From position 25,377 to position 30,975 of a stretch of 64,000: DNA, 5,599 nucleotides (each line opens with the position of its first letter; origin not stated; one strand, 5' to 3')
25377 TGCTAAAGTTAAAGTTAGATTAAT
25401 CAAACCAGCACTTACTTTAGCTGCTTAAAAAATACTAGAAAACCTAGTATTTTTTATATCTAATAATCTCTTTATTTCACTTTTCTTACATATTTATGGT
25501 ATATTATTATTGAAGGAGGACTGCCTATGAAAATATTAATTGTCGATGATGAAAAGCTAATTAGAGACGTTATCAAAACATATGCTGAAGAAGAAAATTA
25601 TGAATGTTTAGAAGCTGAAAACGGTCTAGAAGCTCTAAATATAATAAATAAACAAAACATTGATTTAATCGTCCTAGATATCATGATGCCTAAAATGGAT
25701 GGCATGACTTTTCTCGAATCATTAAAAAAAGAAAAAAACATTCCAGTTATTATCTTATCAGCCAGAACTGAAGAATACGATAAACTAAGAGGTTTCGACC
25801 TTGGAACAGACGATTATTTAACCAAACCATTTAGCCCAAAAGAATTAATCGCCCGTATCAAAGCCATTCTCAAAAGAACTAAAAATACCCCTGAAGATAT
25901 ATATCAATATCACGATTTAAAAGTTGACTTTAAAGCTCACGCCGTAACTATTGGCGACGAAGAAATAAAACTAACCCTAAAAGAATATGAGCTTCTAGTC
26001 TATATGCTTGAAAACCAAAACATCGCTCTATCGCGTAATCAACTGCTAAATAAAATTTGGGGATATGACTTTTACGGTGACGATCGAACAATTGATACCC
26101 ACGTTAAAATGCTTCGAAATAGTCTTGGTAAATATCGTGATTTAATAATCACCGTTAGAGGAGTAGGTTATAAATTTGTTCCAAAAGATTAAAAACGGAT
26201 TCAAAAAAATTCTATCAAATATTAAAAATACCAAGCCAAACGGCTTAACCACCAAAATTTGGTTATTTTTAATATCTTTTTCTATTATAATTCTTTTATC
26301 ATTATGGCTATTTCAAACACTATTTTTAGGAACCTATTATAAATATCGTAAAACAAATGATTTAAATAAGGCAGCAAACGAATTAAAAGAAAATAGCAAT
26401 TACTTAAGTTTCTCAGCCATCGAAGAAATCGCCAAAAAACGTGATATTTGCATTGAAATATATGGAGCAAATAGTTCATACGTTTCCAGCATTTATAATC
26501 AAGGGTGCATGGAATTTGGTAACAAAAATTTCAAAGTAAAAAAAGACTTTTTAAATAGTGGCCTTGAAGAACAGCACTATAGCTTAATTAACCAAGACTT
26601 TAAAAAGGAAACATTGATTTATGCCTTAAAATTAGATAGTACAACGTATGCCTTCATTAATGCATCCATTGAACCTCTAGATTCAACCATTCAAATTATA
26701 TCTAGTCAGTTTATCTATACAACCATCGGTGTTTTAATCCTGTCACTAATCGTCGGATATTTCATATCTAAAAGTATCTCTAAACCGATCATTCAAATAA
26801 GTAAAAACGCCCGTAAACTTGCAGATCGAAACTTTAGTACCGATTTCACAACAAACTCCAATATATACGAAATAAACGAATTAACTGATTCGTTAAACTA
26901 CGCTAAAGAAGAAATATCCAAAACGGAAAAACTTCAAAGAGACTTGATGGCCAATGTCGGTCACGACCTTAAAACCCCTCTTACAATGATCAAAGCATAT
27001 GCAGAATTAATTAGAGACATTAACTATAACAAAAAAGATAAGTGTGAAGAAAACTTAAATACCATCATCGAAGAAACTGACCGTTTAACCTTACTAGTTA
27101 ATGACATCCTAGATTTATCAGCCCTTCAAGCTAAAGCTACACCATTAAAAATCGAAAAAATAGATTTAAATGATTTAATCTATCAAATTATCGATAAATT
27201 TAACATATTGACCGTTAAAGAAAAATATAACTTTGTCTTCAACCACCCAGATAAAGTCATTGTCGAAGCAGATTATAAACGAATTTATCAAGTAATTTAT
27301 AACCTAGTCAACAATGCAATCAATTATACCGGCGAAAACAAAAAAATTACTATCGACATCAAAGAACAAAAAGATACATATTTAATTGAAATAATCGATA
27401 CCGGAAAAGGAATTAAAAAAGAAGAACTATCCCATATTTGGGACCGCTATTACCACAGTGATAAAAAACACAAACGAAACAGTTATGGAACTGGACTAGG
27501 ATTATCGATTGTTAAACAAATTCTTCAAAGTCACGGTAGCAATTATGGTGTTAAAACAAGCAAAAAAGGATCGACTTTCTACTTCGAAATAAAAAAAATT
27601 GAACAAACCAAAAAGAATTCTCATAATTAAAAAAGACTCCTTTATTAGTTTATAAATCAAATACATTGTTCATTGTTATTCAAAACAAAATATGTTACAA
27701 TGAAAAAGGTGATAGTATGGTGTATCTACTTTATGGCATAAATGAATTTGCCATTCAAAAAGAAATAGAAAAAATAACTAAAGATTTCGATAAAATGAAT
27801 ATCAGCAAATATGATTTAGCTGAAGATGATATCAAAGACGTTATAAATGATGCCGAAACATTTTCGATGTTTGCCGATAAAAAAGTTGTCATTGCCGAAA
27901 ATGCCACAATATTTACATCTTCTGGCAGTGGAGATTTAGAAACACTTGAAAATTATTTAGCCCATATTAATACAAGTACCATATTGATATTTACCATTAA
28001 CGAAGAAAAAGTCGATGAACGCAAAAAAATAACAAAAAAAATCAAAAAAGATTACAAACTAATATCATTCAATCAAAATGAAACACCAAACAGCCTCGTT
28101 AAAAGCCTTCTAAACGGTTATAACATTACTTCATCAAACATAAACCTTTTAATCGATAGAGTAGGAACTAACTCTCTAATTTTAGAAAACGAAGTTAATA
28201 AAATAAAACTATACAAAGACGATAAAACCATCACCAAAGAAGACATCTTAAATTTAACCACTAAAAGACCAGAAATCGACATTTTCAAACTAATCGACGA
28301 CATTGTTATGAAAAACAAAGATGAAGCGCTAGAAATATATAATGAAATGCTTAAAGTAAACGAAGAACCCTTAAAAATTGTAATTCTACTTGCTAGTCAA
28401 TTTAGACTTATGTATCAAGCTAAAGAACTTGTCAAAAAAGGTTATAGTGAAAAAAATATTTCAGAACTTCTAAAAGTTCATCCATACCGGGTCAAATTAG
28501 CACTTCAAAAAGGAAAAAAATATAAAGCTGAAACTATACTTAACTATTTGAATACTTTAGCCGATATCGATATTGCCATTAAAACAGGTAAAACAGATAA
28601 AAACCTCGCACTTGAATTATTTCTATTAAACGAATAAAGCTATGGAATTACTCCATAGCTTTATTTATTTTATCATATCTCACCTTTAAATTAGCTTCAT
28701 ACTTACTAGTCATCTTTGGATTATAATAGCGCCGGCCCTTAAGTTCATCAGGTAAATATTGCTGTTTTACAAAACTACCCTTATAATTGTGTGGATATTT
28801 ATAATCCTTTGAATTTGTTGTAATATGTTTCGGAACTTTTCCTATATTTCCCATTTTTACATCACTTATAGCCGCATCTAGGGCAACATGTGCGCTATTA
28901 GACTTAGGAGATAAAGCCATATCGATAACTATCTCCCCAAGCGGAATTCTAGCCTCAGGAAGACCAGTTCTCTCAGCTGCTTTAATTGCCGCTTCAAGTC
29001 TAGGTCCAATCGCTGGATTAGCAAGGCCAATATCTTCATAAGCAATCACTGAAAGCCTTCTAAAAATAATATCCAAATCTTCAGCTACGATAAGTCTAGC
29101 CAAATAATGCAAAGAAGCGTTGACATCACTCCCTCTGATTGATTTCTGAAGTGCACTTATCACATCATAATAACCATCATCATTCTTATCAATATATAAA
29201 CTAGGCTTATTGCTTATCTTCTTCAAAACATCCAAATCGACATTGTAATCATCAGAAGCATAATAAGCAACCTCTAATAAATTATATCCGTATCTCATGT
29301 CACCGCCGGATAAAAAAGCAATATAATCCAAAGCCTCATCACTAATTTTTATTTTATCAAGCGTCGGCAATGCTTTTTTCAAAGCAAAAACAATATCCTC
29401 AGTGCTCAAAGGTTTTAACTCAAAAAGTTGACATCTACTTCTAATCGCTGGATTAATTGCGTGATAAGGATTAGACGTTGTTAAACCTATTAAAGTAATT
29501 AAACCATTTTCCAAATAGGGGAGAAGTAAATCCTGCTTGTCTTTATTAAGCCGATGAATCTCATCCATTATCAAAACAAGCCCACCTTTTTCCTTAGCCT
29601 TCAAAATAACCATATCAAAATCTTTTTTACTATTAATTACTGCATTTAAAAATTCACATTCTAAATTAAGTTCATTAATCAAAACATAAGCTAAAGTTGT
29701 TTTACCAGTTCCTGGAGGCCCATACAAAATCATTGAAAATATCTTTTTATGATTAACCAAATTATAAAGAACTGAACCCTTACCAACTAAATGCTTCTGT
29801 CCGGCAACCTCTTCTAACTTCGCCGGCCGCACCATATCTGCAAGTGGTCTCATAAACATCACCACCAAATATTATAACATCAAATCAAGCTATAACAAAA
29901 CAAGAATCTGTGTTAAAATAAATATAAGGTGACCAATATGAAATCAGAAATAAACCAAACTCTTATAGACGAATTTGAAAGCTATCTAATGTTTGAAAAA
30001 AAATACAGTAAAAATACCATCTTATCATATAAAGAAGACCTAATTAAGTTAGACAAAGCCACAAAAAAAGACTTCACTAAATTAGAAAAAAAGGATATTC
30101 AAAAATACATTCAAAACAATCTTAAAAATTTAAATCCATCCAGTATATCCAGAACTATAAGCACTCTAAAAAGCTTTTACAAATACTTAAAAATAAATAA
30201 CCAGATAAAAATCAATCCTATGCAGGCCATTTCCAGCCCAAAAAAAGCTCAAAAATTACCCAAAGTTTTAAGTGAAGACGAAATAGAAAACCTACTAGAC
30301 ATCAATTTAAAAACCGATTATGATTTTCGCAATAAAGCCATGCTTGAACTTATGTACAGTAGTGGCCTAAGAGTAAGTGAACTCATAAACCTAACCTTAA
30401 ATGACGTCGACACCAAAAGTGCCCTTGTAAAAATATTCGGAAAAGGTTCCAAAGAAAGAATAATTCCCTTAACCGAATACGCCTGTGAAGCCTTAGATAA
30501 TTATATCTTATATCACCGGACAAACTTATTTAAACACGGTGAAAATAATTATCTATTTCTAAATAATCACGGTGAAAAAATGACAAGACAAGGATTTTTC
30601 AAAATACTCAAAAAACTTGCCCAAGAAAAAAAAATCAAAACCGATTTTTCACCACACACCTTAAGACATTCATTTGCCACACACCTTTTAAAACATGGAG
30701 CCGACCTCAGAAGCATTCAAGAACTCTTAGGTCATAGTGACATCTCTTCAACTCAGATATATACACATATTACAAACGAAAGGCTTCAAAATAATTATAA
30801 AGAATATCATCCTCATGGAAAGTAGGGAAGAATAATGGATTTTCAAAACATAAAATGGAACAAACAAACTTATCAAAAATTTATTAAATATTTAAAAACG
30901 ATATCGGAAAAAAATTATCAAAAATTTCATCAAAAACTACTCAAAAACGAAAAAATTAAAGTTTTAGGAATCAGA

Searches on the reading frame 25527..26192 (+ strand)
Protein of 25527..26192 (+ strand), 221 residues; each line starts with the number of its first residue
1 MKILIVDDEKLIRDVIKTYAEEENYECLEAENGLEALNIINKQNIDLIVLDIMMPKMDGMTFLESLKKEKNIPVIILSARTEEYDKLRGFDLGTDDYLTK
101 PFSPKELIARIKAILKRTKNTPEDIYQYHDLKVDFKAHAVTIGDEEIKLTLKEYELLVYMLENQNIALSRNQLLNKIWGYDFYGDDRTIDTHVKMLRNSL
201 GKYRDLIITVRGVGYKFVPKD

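Call 44: search_protein_families(library=pfam, proteins=[window:25527-26192:+], max_evalue=0.0001)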
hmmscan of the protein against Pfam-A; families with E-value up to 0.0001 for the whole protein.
window:25527-26192:+ (221 aa): 2 families
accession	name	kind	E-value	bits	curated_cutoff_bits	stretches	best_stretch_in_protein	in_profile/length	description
PF00072.30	Response_reg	-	1.5e-33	115.7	30.2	1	3-112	1-111/111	Response regulator receiver domain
PF00486.34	Trans_reg_C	-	6.3e-25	87.5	26.2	1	145-217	2-77/77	Transcriptional regulatory protein, C terminal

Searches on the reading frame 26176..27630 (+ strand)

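Call 44: search_protein_families(library=pfam, proteins=[window:26176-27630:+], max_evalue=0.0001)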
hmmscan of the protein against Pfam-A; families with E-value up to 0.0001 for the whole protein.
window:26176-27630:+ (484 aa): 5 families
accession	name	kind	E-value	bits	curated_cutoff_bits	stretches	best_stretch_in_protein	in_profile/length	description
PF02518.31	HATPase_c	-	2e-25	89.8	26.4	1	366-473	2-108/111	Histidine kinase-, DNA gyrase B-, and HSP90-like ATPase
PF00512.31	HisKA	-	1.1e-16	61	26.9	1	254-319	2-65/66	His Kinase A (phospho-acceptor) domain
PF14501.12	HATPase_c_5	-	1.6e-07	31.6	22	1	370-472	6-99/102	GHKL domain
PF13589.12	HATPase_c_3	-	1.1e-06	29.1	25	1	372-476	5-109/137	Histidine kinase-, DNA gyrase B-, and HSP90-like ATPase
PF00672.30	HAMP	-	2.4e-05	25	25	1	196-247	1-51/53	HAMP domain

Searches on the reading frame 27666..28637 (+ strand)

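Call 44: search_protein_families(library=pfam, proteins=[window:27666-28637:+], max_evalue=0.0001)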
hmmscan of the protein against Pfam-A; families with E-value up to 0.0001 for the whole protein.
window:27666-28637:+ (323 aa): 2 families
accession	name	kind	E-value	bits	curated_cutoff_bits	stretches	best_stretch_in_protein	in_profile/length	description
PF21694.2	DNA_pol3_delta_C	-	2e-43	147.6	27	1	204-322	2-120/121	DNA polymerase III delta subunit, C-terminal domain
PF06144.19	DNA_pol3_delta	-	8.4e-24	84.4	21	1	20-135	1-123/124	DNA polymerase III, delta subunit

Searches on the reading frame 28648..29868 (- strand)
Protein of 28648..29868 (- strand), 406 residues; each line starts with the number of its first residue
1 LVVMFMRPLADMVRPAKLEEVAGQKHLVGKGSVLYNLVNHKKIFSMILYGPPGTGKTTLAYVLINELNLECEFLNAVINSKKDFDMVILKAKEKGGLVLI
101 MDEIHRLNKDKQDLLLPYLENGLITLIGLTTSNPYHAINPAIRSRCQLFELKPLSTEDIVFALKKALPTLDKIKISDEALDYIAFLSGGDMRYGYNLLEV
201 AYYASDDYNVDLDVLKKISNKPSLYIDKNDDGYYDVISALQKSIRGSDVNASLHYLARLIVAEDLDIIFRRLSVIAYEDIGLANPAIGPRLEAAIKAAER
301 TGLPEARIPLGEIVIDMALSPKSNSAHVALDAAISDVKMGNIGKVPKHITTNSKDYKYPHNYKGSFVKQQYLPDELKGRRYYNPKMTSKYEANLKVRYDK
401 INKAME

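Call 44: search_protein_families(library=pfam, proteins=[window:28648-29868:-], max_evalue=0.0001)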
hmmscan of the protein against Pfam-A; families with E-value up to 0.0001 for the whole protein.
window:28648-29868:- (406 aa): 10 families
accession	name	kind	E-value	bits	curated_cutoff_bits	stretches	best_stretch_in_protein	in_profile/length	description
PF12002.13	MgsA_C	-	2.5e-50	171.1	27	1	246-401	1-166/167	MgsA AAA+ ATPase C terminal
PF16193.11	AAA_assoc_2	-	2.9e-19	69.5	34.3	1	172-245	4-81/81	AAA C-terminal domain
PF05496.18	RuvB_N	-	5.6e-16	59.1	27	1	13-126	1-115/159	Holliday junction DNA helicase RuvB P-loop domain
PF00004.35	AAA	-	2.3e-15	57.6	21.2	1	46-150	1-127/131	ATPase family associated with various cellular activities (AAA)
PF13173.12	AAA_14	-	1.7e-07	31.7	27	1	46-158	5-127/129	AAA domain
PF07728.20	AAA_5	-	1.3e-06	28.9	22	0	46-125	2-96/139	AAA domain (dynein-related subfamily)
PF13191.12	AAA_16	-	2e-05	25.6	32.6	0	45-68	26-49/167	AAA ATPase domain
PF13177.12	DNA_pol3_delta2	-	3.5e-05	24.3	27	0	92-154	101-160/161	DNA polymerase III, delta subunit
PF00910.28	RNA_helicase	-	9e-05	23.4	21.5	0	47-136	2-81/105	RNA helicase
PF13401.12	AAA_22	-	9.8e-05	23.1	27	0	46-69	8-31/130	AAA domain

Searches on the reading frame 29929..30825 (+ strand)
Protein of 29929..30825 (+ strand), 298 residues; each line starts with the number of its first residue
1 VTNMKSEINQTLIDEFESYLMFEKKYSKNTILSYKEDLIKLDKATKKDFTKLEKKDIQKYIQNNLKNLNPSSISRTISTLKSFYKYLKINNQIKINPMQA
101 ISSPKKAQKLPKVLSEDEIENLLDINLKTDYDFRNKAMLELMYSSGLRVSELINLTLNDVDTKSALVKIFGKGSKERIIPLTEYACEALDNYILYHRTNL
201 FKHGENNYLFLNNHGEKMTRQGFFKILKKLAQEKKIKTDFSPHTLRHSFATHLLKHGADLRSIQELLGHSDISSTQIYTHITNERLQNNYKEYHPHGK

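Call 44: search_protein_families(library=pfam, proteins=[window:29929-30825:+], max_evalue=0.0001)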
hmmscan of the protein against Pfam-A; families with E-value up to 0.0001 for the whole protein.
window:29929-30825:+ (298 aa): 3 families
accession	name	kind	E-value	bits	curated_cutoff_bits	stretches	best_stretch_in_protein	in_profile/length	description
PF00589.27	Phage_integrase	-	2.1e-54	184.3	27.1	1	112-284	1-171/172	Phage integrase family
PF02899.23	Phage_int_SAM_1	-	4.5e-16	59.3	22.3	1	13-88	1-80/83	Phage integrase, N-terminal SAM-like domain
PF13495.12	Phage_int_SAM_4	-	3.9e-06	27.6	27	1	12-87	1-78/85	Phage integrase, N-terminal SAM-like domain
